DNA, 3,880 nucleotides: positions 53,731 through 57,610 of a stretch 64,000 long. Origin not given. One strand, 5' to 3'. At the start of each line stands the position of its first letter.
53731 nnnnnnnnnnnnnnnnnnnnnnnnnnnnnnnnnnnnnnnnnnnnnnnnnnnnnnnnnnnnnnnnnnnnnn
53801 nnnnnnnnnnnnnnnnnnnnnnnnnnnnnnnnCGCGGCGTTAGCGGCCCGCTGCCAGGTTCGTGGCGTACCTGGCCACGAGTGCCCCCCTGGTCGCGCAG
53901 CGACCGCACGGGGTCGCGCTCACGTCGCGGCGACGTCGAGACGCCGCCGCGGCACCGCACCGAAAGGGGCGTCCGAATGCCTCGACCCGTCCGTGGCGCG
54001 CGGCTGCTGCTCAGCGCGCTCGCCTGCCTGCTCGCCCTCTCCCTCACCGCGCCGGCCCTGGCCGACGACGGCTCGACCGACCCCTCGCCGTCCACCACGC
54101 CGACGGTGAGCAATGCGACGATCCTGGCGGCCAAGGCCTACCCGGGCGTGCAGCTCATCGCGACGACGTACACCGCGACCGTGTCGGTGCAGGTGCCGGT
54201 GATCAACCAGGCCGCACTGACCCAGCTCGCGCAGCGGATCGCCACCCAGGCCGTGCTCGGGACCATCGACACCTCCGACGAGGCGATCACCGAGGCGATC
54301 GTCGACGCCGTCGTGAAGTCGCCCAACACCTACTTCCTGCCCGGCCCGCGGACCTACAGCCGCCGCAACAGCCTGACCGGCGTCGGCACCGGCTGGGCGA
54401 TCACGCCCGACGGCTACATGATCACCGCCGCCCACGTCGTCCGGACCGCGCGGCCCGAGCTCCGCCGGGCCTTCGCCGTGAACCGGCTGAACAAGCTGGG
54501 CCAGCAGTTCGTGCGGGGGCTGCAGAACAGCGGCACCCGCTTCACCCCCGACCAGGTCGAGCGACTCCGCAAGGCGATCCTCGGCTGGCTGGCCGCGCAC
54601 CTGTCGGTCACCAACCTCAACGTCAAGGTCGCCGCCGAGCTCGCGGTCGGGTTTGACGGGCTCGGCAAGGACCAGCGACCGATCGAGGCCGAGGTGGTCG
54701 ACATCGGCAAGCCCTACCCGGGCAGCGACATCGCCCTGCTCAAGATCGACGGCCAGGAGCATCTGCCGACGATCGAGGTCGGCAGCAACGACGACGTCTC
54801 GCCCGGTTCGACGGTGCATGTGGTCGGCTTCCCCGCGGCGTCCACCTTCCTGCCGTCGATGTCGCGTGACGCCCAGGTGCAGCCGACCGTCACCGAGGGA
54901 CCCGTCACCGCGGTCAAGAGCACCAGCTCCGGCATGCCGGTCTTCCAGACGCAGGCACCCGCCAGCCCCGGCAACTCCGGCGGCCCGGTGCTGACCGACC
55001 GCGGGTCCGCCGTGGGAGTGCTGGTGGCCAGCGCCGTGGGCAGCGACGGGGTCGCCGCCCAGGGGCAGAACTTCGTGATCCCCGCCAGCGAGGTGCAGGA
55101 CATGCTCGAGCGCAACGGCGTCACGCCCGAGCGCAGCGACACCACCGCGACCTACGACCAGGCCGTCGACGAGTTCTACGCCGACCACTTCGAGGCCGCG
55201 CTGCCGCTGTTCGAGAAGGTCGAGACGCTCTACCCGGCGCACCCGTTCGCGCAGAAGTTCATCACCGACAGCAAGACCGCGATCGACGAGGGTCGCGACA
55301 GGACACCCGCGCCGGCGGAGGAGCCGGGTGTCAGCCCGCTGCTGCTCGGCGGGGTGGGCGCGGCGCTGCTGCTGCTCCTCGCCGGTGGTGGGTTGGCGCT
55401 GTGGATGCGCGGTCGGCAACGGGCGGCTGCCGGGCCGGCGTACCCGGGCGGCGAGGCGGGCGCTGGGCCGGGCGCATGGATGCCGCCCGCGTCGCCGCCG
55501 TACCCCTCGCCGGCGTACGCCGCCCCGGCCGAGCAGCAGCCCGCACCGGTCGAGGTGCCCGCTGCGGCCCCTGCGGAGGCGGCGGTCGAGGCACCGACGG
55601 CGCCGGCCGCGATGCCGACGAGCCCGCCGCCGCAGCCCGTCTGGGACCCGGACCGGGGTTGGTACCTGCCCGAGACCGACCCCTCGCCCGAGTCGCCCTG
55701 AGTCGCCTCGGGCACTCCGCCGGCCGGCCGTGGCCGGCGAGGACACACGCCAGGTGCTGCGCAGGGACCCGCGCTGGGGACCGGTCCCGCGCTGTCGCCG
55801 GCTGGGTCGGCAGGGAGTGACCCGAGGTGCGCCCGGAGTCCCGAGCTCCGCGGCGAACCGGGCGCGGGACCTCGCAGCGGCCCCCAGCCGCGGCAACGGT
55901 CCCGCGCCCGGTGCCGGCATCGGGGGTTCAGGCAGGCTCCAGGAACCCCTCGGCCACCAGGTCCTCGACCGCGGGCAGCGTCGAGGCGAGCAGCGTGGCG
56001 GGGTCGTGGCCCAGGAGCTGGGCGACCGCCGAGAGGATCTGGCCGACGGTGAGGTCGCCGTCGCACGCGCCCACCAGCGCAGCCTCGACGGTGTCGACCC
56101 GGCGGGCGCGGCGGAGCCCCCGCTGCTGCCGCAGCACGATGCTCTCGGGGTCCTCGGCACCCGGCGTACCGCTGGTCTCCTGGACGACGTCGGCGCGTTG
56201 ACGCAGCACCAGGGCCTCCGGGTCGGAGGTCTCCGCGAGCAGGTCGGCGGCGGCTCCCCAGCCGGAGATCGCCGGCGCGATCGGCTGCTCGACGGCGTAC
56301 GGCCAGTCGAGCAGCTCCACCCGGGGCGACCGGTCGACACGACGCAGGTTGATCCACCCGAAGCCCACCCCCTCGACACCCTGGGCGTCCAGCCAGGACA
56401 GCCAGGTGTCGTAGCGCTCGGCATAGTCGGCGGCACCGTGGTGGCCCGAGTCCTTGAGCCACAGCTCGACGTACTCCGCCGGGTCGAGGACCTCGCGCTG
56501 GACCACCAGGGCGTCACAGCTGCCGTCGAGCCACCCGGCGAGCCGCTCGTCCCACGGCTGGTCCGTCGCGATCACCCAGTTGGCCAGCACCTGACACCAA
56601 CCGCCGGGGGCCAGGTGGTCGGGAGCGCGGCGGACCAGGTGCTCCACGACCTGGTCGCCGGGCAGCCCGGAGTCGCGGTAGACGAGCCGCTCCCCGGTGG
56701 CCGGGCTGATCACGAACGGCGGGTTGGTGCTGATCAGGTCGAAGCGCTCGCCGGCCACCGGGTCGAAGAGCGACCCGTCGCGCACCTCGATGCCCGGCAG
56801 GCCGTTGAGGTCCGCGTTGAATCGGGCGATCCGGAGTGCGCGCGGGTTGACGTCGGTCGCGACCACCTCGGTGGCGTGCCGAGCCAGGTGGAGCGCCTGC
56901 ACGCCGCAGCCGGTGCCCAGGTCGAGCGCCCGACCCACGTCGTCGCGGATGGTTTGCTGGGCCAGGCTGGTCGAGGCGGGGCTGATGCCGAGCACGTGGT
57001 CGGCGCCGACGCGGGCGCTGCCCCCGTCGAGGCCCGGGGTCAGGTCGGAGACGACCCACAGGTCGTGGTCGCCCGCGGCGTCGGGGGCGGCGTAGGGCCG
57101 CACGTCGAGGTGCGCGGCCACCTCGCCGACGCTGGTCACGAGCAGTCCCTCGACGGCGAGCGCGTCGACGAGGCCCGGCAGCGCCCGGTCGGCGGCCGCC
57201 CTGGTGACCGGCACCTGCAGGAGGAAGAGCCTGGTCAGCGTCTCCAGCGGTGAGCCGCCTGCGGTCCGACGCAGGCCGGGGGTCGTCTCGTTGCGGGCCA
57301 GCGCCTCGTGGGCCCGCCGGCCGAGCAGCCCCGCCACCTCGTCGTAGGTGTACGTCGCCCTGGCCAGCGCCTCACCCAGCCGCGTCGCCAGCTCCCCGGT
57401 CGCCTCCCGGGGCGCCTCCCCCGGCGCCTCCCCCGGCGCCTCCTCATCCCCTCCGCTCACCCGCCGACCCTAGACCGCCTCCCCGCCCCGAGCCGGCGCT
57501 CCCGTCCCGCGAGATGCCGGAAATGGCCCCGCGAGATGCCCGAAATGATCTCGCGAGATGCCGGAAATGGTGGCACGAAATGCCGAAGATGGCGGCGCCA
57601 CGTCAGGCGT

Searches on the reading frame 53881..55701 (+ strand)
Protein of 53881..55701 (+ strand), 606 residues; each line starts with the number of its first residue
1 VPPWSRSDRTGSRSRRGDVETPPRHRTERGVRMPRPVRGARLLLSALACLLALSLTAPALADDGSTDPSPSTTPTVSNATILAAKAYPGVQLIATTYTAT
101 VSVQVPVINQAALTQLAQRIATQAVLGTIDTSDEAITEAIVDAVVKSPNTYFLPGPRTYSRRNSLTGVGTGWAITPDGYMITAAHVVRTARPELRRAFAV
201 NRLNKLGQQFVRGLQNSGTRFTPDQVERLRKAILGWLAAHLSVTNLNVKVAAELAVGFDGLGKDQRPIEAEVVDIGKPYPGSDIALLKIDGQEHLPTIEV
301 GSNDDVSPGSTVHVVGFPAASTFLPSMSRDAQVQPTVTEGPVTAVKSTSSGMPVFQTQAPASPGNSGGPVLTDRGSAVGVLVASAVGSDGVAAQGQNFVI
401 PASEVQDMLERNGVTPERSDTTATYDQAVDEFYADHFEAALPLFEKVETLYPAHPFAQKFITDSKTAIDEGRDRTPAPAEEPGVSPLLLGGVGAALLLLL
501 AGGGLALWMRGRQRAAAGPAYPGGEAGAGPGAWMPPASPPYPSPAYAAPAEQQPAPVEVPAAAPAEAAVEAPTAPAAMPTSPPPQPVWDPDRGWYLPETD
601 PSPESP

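Call 15: search_protein_families(library=pfam, proteins=[window:53881-55701:+], max_evalue=0.01)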
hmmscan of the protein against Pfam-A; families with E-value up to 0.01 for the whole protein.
window:53881-55701:+ (606 aa): 3 families
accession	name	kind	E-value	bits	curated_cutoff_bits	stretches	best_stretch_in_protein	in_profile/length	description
PF13365.12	Trypsin_2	-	2.6e-21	77.3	27.6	1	169-380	1-144/144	Trypsin-like peptidase domain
PF00089.32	Trypsin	-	2.6e-09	37.6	20.6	1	277-405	82-216/220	Trypsin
PF02907.21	Peptidase_S29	-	0.0013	18.9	25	1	363-403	107-144/149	Hepatitis C virus NS3 protease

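Call 36: search_protein_families(library=ncbifam, proteins=[window:53977-55701:+], max_evalue=0.01)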
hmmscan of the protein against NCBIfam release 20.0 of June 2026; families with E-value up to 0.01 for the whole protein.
window:53977-55701:+ (574 aa): 13 families
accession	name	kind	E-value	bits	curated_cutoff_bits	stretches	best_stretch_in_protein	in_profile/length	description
TIGR02037.1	degP_htrA_DO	subfamily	9.6e-19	67.6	416.2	1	217-378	81-225/434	Do family serine endopeptidase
NF041521.1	HhoA_HhoB_HtrA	equivalog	1.3e-17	64.2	450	2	231-377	88-220/335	HhoA/HhoB/HtrA family serine endopeptidase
NF033740.0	MarP_fam_protase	equivalog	1.7e-13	50.4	250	1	235-389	245-386/390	MarP family serine protease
NF047968.1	SerProtHtrA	equivalog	7.6e-12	45.2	470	2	251-371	137-247/357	serine protease HtrA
TIGR02038.1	protease_degS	equivalog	1e-10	41.3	422.95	1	232-378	110-244/351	outer membrane-stress sensor serine endopeptidase DegS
NF053637.1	SerProtHtrAspr2045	equivalog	1e-07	31.3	650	1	250-378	153-280/394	serine protease HtrA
NF040961.1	MamO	equivalog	1.4e-07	30.2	800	1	237-373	138-260/648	magnetosome protein MamO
NF050055.1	SerProtHtrAMycob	equivalog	3.4e-07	29.5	800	1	247-378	277-404/502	serine protease HtrA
NF008147.1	PRK10898.1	equivalog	5.2e-06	25.8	408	1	250-373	125-240/352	outer membrane-stress sensor serine endopeptidase DegS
NF007526.1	PRK10139.1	equivalog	0.00031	19.5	756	1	249-375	138-254/456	serine endoprotease DegQ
NF040960.1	MamE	equivalog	0.0011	17.6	800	1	249-384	171-298/659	magnetosome formation protease MamE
NF008189.1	PRK10942.1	equivalog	0.0019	16.8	720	1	231-377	145-278/477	serine endoprotease DegP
TIGR03302.1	OM_YfiO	subfamily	0.0025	17.3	81.4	1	385-427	29-71/239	outer membrane protein assembly factor BamD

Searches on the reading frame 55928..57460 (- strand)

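Call 71: search_protein_families(library=pfam, proteins=[window:55928-57460:-], max_evalue=0.00001)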
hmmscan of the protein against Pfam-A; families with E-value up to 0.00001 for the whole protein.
window:55928-57460:- (510 aa): 6 families
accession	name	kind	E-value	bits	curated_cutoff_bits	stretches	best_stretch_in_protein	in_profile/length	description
PF23186.1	DUF7059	-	2.9e-24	85.5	27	1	34-116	1-84/85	Domain of unknown function (DUF7059)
PF05175.20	MTS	-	1.9e-16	60.6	23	1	163-295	20-142/170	Methyltransferase small domain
PF25004.1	DUF7782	-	7.2e-08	33.2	27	1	405-509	7-120/120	Domain of unknown function (DUF7782)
PF13649.12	Methyltransf_25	-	1e-07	33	27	1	179-245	2-70/97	Methyltransferase domain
PF13847.12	Methyltransf_31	-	1.8e-07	31.3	27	1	177-246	6-81/145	Methyltransferase domain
PF08241.18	Methyltransf_11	-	1.9e-06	28.8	21.2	1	179-244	1-65/95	Methyltransferase domain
